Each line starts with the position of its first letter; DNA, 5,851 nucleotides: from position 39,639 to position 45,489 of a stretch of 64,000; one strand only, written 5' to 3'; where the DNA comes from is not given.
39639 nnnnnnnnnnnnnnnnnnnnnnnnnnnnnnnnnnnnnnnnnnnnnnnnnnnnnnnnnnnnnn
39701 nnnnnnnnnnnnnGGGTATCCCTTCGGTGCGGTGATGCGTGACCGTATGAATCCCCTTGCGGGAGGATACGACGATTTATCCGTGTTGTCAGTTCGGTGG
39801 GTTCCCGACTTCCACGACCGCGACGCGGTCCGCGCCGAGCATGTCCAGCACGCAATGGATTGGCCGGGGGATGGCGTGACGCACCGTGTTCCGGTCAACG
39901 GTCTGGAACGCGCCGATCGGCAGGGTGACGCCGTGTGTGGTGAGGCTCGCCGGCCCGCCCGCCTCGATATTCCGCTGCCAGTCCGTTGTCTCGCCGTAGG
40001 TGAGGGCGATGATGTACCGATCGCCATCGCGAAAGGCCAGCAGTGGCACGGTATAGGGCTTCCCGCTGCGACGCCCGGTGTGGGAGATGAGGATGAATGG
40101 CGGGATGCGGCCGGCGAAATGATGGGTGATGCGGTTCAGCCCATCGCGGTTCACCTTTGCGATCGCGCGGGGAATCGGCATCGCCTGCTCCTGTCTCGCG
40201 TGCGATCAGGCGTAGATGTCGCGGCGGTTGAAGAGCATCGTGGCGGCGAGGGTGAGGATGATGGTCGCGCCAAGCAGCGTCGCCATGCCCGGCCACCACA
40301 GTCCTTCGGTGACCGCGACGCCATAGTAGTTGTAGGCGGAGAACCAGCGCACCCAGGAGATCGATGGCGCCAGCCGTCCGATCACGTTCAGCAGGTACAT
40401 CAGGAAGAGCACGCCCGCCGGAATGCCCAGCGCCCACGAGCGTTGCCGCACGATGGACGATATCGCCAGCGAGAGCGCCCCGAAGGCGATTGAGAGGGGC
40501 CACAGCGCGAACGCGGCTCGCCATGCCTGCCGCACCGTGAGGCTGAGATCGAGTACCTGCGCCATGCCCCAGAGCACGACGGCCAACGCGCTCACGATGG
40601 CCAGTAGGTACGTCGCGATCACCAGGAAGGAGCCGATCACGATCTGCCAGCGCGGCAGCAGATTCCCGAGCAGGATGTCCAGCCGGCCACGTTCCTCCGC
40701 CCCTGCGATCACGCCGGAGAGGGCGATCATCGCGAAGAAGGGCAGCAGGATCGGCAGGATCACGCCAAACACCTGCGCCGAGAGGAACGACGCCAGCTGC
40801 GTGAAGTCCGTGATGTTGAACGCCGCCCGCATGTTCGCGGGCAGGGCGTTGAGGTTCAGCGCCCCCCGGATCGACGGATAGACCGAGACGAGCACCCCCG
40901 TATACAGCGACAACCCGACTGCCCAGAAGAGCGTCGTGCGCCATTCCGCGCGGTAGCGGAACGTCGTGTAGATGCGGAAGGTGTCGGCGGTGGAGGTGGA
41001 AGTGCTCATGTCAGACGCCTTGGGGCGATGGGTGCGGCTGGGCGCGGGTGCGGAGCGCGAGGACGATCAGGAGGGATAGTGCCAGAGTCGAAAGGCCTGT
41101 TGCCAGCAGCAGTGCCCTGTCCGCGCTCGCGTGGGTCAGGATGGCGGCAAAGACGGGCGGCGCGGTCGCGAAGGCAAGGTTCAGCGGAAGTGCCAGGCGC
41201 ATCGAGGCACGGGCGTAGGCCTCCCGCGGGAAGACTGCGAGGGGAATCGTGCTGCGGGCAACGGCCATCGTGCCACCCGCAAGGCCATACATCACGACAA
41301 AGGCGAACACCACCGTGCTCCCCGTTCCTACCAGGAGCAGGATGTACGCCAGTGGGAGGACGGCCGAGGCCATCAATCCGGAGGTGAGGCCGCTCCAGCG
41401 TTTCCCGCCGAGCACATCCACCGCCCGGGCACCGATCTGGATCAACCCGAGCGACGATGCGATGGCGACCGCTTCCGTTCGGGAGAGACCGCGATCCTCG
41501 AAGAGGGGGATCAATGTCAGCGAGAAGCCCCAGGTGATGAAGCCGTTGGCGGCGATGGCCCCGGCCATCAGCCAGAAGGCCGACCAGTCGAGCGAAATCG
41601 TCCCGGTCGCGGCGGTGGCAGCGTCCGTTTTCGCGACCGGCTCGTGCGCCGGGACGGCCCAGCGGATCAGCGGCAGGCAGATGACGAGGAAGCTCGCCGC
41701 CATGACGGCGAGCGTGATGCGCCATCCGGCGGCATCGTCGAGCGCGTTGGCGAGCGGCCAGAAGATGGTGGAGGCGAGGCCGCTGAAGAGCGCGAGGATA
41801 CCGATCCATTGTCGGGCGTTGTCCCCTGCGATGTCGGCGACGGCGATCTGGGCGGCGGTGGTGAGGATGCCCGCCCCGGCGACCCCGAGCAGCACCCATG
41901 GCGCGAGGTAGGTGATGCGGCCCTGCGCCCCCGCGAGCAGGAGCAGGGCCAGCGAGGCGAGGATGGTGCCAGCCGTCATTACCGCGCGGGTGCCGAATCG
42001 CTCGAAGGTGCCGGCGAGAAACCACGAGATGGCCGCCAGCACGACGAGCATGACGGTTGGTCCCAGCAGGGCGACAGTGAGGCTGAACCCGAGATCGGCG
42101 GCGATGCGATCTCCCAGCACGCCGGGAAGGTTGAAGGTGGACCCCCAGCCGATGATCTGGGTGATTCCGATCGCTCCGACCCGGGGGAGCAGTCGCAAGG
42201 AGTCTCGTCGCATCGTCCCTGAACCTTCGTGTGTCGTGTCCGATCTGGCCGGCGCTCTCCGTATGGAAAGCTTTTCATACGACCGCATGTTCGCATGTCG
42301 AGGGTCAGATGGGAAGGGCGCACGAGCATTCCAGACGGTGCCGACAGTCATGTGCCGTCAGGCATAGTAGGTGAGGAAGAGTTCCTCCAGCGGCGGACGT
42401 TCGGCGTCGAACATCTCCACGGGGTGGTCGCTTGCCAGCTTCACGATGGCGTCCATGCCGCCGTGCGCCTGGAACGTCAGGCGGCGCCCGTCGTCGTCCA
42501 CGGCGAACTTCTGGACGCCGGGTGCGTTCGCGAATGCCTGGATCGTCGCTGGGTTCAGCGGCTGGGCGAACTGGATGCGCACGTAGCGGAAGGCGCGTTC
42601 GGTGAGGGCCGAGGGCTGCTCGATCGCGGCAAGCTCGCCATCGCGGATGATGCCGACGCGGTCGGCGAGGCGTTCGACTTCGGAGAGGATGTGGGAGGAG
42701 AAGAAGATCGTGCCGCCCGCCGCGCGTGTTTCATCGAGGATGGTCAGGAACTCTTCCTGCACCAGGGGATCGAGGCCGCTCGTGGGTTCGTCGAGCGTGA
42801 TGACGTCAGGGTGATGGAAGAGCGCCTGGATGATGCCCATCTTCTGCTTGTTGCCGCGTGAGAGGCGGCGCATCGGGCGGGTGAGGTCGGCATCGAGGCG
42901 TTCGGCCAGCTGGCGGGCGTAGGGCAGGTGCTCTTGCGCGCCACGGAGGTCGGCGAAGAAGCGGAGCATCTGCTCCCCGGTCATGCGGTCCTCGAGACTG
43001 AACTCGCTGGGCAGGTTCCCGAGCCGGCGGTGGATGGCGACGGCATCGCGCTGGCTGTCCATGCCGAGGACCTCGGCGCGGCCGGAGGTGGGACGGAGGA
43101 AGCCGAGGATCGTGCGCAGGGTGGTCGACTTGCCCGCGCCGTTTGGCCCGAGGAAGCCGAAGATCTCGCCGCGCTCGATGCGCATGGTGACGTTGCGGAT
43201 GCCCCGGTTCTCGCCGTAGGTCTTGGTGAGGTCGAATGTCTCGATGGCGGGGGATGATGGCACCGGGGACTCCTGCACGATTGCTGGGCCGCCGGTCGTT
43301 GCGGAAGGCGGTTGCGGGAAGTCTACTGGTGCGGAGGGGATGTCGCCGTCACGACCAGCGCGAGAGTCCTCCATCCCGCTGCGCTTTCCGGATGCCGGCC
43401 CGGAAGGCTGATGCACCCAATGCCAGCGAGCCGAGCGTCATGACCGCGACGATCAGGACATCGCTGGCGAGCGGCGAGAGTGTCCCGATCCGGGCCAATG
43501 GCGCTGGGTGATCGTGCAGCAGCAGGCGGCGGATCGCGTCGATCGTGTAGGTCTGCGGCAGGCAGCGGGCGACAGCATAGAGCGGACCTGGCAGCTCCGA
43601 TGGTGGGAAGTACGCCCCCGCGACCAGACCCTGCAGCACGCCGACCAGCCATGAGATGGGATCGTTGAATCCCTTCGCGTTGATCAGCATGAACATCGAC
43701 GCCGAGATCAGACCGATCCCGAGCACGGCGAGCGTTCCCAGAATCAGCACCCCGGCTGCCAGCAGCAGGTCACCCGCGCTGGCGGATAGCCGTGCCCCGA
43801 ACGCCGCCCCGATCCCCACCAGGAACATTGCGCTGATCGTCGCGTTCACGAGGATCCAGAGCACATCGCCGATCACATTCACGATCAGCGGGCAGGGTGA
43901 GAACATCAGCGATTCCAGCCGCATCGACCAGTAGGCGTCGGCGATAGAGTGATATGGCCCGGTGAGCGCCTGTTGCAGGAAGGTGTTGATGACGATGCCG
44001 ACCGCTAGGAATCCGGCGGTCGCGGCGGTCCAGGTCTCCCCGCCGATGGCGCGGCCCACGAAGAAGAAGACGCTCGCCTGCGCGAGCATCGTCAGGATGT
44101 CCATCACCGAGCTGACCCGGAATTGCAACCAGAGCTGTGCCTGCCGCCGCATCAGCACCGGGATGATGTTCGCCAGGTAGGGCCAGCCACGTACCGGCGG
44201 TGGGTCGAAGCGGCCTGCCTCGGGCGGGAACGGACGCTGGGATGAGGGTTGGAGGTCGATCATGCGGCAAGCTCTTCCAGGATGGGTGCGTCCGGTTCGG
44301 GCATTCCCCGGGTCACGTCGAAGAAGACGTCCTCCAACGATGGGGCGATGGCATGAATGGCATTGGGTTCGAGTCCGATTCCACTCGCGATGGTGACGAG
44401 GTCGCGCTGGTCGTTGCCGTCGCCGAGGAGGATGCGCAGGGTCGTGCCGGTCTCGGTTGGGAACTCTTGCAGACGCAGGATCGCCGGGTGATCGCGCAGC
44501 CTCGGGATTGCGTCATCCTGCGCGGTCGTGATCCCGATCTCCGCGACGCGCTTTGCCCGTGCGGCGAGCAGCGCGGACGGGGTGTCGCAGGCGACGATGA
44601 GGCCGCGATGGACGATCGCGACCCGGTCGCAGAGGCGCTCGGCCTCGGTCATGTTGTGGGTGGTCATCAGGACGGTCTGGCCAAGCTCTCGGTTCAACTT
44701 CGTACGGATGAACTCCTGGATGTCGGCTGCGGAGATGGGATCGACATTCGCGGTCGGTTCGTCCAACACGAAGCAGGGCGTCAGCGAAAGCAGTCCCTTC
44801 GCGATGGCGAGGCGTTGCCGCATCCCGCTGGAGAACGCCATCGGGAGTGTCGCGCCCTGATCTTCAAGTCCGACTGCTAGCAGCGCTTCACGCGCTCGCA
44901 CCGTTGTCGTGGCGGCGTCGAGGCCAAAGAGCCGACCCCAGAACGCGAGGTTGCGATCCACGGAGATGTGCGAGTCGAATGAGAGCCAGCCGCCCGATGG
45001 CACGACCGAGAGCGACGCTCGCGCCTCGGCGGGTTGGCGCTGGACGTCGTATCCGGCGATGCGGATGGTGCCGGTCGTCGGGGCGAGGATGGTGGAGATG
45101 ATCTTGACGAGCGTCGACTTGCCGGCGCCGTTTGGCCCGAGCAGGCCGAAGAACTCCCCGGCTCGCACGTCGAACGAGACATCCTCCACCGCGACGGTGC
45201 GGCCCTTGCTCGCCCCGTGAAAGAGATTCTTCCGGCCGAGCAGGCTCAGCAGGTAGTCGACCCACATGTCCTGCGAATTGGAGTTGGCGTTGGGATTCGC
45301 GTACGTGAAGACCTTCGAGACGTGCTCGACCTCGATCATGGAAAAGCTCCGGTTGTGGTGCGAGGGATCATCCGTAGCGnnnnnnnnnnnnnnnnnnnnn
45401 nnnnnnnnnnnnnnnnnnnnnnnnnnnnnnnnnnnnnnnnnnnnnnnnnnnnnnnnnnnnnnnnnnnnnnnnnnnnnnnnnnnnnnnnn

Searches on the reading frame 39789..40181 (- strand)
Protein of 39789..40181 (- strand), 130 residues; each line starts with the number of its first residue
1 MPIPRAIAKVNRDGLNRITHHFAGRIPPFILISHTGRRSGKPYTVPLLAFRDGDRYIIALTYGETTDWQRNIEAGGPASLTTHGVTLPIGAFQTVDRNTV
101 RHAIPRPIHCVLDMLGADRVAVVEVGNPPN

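Call 55: search_protein_families(library=pfam, proteins=[window:39789-40181:-], max_evalue=0.00001)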
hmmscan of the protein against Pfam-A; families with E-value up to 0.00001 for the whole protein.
window:39789-40181:- (130 aa): 1 family
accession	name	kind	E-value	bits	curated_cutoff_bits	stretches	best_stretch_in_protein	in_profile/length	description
PF04075.20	F420H2_quin_red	-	8.4e-09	36.1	22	1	17-96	15-95/130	F420H(2)-dependent quinone reductase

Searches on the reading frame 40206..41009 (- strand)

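Call 55: search_protein_families(library=pfam, proteins=[window:40206-41009:-], max_evalue=0.00001)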
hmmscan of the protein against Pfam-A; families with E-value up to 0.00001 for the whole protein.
window:40206-41009:- (267 aa): 1 family
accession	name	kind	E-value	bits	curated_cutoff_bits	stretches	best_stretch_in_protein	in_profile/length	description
PF12679.13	ABC2_membrane_2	-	2.5e-14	53.6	27.2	1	25-265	14-283/283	ABC-2 family transporter protein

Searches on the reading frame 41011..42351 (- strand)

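Call 55: search_protein_families(library=pfam, proteins=[window:41011-42351:-], max_evalue=0.00001)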
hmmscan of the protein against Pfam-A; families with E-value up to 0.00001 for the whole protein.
window:41011-42351:- (446 aa): 1 family
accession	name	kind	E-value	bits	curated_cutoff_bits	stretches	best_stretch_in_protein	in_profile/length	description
PF07690.21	MFS_1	-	1.4e-21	77.3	33.4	1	63-339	3-290/347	Major Facilitator Superfamily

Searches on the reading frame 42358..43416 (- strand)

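Call 55: search_protein_families(library=pfam, proteins=[window:42358-43416:-], max_evalue=0.00001)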
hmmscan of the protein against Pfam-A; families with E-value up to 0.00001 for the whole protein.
window:42358-43416:- (352 aa): 2 families
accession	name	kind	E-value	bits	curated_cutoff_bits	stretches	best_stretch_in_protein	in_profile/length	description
PF00005.33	ABC_tran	-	2e-25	90.4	25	1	74-213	2-137/137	ABC transporter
PF13304.12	AAA_21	-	2.1e-14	54.7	27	1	178-245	231-301/304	AAA domain, putative AbiEii toxin, Type IV TA system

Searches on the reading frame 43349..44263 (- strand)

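Call 55: search_protein_families(library=pfam, proteins=[window:43349-44263:-], max_evalue=0.00001)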
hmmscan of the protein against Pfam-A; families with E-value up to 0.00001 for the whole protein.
window:43349-44263:- (304 aa): 1 family
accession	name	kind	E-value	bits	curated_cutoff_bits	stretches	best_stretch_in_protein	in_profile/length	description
PF01061.29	ABC2_membrane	-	2.6e-06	27.6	26.9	1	36-247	5-209/211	ABC-2 type transporter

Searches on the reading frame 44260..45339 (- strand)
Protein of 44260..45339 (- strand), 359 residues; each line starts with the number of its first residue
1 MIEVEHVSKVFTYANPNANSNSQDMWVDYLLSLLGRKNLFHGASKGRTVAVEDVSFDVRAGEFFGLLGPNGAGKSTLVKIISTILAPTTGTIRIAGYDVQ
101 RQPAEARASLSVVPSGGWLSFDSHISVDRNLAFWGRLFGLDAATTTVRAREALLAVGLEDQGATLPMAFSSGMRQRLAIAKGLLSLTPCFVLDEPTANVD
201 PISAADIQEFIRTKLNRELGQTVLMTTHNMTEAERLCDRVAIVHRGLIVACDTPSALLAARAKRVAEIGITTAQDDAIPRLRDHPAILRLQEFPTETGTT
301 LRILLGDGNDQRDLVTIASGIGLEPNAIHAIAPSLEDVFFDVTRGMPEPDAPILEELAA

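Call 55: search_protein_families(library=pfam, proteins=[window:44260-45339:-], max_evalue=0.00001)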
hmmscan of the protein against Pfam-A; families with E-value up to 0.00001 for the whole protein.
window:44260-45339:- (359 aa): 2 families
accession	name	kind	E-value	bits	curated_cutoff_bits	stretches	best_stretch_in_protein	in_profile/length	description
PF00005.33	ABC_tran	-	1.2e-27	97.6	25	1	52-197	2-137/137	ABC transporter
PF13304.12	AAA_21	-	4.7e-10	40.4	27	0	159-230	228-300/304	AAA domain, putative AbiEii toxin, Type IV TA system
